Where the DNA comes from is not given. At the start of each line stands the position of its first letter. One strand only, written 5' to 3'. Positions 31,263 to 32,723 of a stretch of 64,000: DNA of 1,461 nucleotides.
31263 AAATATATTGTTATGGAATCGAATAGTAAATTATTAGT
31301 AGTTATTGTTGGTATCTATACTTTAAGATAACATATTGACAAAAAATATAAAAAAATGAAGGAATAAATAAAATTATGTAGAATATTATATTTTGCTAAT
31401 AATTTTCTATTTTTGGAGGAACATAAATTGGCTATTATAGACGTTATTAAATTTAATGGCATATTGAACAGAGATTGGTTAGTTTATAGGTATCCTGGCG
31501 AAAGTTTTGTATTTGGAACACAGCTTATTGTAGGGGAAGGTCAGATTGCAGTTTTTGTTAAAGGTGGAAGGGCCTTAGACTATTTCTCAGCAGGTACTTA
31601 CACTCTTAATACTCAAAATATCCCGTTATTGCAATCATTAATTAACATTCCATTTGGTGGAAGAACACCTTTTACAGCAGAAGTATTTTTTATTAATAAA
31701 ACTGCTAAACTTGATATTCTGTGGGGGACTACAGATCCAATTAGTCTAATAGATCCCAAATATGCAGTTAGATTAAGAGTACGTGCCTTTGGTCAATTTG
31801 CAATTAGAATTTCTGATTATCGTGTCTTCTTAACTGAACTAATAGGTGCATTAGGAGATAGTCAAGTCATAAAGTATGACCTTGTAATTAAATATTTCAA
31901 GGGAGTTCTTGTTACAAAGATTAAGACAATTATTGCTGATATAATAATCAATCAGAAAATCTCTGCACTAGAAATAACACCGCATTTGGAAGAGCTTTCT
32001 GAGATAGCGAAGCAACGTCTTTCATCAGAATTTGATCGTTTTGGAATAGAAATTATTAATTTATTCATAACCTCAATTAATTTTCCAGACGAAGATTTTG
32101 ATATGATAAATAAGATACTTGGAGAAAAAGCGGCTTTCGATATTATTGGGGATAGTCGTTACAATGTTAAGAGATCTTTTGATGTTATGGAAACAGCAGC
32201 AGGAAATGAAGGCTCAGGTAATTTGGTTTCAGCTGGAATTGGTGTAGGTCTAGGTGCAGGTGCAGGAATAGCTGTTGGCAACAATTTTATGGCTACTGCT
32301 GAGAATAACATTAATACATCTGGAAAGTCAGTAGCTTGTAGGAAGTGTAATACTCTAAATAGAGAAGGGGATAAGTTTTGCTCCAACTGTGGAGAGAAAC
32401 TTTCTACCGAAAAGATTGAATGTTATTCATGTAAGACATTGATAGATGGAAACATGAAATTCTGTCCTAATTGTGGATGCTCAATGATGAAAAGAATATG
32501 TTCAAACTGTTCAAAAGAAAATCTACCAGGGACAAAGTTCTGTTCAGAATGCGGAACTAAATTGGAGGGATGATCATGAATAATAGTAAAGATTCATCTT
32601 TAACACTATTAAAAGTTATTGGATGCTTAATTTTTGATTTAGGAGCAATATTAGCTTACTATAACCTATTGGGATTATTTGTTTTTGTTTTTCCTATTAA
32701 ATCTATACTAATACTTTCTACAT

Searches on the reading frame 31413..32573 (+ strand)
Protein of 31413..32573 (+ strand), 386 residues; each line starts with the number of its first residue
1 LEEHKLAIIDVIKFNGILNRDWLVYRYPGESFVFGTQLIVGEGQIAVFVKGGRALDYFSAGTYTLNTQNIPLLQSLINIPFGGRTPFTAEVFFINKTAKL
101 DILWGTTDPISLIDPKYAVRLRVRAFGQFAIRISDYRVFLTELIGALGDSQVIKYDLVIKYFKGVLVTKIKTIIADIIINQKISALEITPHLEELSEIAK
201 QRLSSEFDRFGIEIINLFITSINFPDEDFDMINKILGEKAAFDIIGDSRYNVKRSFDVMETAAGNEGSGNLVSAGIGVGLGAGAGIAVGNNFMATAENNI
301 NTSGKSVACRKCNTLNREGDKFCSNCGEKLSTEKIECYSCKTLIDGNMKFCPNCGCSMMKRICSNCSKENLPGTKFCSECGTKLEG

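Call 13: search_protein_families(library=pfam, proteins=[window:31413-32573:+], max_evalue=0.001)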
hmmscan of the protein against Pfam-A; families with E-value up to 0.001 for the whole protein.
window:31413-32573:+ (386 aa): 6 families
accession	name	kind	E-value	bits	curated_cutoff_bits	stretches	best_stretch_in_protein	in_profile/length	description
PF13421.11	Band_7_1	-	1.6e-45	155.7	24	1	24-234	1-205/211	SPFH domain-Band 7 family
PF12773.13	DZR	-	2.8e-14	53.4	27.3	2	309-355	1-45/45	Double zinc ribbon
PF13240.11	Zn_Ribbon_1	-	9.5e-14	51.1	25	2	363-384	2-23/23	zinc-ribbon domain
PF13248.11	Zn_ribbon_3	-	1.7e-09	37.3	27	1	307-330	3-26/26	zinc-ribbon domain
PF01145.31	Band_7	-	7.9e-08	33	23.6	1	39-229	2-152/176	SPFH domain / Band 7 family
PF17032.10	Zn_ribbon_15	-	4.4e-06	27.8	28.9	0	307-355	38-73/73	zinc-ribbon family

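Call 101: search_protein_families(library=padloc, proteins=[window:31413-32573:+], max_evalue=0.001)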
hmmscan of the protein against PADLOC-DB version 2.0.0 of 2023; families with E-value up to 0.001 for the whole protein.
window:31413-32573:+ (386 aa): 0 families
